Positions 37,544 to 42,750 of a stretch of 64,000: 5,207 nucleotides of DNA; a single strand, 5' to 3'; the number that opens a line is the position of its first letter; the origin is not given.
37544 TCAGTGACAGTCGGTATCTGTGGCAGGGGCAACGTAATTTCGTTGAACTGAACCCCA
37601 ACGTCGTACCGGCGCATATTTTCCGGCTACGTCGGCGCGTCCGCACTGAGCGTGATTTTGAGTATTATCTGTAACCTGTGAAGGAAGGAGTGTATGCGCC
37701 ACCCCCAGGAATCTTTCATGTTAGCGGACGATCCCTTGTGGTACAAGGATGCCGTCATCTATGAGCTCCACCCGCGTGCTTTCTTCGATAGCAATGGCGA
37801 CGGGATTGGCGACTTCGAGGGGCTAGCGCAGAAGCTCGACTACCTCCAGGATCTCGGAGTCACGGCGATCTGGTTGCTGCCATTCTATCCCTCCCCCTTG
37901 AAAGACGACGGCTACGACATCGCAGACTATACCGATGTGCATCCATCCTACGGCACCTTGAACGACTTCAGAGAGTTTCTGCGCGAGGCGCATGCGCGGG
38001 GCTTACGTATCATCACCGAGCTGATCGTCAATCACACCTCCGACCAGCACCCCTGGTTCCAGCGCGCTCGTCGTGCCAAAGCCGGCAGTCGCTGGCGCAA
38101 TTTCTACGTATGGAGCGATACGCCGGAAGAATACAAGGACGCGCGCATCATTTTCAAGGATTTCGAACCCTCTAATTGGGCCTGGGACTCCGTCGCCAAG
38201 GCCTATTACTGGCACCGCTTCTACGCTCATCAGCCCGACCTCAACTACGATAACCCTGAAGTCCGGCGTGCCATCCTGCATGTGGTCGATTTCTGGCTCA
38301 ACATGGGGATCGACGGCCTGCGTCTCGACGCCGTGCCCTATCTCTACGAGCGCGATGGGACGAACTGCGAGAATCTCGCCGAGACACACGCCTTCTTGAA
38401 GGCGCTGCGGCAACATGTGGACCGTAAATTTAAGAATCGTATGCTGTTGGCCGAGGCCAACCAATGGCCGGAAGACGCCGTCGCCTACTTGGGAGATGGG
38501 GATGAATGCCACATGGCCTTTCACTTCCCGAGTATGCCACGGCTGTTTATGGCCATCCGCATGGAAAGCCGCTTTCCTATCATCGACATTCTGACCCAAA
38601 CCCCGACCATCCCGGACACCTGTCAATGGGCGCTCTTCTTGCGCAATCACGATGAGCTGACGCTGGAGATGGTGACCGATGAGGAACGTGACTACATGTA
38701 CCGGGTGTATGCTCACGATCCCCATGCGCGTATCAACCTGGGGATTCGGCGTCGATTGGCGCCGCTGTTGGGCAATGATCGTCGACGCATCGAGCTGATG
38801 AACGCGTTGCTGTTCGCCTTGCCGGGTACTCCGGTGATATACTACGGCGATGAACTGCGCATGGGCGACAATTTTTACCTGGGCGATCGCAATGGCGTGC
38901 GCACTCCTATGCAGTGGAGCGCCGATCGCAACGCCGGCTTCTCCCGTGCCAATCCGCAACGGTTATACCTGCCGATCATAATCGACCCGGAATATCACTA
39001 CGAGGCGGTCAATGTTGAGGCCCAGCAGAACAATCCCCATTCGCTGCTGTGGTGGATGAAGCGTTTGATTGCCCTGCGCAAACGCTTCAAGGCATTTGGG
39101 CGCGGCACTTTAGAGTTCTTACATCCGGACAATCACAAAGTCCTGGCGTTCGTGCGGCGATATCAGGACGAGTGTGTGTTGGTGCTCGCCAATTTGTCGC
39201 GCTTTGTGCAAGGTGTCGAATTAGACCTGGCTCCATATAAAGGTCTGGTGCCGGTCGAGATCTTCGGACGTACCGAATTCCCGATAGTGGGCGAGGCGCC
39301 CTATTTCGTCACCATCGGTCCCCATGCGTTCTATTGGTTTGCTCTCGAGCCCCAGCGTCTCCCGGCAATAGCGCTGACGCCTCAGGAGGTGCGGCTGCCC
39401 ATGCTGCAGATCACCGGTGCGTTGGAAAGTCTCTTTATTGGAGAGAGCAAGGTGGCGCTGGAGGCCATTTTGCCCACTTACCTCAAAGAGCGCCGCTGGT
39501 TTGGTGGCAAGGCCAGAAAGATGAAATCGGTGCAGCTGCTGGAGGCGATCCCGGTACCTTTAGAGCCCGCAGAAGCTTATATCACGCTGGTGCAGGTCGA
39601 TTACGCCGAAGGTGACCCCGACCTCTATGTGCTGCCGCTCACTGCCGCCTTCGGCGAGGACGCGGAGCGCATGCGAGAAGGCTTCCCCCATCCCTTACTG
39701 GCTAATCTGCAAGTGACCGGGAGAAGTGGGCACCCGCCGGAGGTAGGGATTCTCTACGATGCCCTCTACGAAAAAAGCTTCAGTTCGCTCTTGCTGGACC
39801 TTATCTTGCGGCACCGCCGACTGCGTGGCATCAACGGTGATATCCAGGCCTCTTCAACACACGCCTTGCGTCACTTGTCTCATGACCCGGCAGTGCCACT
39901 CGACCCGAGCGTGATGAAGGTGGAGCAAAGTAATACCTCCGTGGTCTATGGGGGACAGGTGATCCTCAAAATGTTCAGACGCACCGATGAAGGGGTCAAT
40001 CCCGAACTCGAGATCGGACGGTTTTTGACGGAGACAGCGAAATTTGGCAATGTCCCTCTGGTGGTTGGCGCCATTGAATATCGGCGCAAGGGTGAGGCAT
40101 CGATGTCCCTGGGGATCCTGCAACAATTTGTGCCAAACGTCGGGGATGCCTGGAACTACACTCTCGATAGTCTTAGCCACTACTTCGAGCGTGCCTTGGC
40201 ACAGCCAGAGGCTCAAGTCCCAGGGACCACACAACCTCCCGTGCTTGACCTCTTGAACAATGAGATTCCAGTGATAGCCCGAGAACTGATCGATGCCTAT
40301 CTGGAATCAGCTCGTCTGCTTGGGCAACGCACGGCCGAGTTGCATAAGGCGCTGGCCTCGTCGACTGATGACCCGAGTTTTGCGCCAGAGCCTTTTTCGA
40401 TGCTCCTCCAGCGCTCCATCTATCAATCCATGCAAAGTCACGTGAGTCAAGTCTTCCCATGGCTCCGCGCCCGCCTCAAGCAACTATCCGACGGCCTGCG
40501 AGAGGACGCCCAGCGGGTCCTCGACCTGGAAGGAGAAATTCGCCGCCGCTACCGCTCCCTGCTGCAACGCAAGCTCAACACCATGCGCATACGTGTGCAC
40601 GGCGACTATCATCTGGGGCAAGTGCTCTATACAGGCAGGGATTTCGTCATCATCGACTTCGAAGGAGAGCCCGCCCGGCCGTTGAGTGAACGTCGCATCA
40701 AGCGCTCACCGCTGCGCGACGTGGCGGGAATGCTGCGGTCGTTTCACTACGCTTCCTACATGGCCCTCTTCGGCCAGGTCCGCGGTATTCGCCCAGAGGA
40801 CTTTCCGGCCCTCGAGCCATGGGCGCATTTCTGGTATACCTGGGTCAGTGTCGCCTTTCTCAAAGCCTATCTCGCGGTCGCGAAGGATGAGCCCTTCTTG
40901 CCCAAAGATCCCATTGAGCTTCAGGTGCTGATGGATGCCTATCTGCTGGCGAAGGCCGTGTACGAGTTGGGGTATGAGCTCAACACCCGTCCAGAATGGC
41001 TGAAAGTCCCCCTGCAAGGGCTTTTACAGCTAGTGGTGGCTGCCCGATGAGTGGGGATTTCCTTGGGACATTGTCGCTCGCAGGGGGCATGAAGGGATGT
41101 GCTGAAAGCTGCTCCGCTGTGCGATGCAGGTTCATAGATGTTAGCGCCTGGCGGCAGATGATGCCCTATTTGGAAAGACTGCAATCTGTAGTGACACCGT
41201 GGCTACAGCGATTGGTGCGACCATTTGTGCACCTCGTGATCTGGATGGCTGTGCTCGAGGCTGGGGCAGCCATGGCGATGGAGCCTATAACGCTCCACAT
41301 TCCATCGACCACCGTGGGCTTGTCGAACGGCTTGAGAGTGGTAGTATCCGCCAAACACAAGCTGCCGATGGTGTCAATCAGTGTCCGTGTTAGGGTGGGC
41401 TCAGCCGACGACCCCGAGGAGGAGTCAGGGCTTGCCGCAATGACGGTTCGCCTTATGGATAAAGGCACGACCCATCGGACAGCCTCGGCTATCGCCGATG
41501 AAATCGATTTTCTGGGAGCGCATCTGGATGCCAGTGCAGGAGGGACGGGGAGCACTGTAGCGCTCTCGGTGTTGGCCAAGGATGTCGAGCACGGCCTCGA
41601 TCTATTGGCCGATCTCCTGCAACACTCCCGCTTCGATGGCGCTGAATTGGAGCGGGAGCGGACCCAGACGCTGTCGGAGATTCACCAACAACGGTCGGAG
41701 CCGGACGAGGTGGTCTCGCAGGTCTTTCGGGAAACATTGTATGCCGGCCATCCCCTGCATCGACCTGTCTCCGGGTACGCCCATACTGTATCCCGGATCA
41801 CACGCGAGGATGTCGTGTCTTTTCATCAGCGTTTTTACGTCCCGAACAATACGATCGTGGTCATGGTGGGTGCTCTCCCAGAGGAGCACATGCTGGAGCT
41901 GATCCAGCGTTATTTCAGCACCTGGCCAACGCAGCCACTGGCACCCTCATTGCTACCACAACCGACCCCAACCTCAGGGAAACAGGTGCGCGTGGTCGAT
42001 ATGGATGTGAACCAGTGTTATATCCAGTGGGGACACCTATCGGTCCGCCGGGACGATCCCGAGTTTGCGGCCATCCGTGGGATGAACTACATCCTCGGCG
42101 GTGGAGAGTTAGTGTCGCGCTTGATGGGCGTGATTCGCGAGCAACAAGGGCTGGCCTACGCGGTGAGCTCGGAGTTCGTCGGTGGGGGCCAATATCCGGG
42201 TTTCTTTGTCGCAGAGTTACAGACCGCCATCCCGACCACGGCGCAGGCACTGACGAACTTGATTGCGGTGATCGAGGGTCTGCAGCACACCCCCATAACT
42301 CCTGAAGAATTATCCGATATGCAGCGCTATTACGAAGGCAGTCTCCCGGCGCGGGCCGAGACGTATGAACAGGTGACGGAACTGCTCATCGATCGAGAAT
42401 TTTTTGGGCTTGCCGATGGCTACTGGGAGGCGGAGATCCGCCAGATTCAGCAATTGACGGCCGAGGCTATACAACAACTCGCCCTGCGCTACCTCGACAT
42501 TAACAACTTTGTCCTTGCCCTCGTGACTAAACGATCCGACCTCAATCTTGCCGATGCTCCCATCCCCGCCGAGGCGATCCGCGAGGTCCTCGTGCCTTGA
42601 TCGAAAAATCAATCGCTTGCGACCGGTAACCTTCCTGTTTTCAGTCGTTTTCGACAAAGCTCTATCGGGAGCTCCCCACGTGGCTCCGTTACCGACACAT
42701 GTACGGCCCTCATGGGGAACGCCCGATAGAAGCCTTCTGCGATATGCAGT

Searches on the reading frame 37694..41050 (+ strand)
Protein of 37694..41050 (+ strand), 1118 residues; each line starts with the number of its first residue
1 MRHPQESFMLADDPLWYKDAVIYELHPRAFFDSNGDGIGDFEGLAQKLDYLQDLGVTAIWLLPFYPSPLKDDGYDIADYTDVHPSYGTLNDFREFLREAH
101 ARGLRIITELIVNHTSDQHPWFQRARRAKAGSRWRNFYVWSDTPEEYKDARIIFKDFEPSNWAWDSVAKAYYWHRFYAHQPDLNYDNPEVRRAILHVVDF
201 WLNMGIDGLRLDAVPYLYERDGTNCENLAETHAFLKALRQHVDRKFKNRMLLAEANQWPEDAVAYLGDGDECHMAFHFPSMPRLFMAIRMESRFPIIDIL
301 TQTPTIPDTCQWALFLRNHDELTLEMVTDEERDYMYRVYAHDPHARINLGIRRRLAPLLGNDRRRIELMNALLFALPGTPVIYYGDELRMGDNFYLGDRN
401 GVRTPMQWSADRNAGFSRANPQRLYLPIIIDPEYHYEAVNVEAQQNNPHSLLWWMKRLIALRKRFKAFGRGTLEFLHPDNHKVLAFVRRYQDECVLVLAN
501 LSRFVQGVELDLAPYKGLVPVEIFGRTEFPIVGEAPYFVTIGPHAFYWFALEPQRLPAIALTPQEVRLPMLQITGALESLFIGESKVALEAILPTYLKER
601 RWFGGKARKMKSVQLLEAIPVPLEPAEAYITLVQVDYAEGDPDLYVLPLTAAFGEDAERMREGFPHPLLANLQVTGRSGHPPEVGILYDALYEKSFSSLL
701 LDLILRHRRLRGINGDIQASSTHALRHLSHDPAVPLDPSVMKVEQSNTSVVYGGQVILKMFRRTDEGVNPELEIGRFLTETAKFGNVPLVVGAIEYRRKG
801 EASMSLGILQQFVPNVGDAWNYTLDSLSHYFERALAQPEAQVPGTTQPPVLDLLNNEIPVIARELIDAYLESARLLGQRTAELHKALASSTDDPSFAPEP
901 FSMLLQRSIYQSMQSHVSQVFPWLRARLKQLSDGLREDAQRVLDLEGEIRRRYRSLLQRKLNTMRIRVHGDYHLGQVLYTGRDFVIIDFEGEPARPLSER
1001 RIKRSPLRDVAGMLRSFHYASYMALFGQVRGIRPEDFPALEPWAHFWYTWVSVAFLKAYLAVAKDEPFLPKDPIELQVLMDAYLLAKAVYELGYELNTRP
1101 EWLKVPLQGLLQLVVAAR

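Call 63: search_protein_families(library=pfam, proteins=[window:37694-41050:+], max_evalue=0.00001)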
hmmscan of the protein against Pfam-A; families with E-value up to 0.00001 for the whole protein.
window:37694-41050:+ (1118 aa): 3 families
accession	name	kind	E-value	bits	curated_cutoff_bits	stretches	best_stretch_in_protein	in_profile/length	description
PF00128.31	Alpha-amylase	-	1.8e-96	324.5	22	2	26-328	3-323/446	Alpha amylase, catalytic domain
PF16657.11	Malt_amylase_C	-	9.6e-27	93.3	27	1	471-548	1-75/75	Maltogenic Amylase, C-terminal domain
PF18085.6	Mak_N_cap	-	1.1e-08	36.4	22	1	596-691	1-85/87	Maltokinase N-terminal cap domain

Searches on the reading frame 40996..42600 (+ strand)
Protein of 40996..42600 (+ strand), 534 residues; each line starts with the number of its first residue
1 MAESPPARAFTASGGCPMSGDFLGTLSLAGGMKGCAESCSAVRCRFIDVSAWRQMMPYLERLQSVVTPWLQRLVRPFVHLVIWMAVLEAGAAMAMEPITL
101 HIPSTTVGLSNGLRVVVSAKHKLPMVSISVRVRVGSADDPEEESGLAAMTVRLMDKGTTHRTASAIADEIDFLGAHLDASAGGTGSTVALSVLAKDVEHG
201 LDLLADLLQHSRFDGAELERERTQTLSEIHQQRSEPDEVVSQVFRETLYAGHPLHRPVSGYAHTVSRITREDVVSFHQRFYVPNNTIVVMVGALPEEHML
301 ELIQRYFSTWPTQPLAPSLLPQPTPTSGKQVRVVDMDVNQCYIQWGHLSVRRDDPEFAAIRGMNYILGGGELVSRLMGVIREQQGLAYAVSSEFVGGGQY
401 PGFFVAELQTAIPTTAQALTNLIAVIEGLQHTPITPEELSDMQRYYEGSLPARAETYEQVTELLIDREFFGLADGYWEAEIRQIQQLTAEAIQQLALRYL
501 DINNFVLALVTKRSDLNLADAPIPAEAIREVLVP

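Call 63: search_protein_families(library=pfam, proteins=[window:40996-42600:+], max_evalue=0.00001)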
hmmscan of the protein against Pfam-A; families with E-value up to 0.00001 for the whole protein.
window:40996-42600:+ (534 aa): 2 families
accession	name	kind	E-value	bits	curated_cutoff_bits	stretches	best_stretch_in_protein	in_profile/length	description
PF05193.26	Peptidase_M16_C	-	1.6e-32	113.3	23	1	267-444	1-179/181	Peptidase M16 inactive domain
PF00675.25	Peptidase_M16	-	5.1e-23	82.1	22.3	1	114-259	1-146/149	Insulinase (Peptidase family M16)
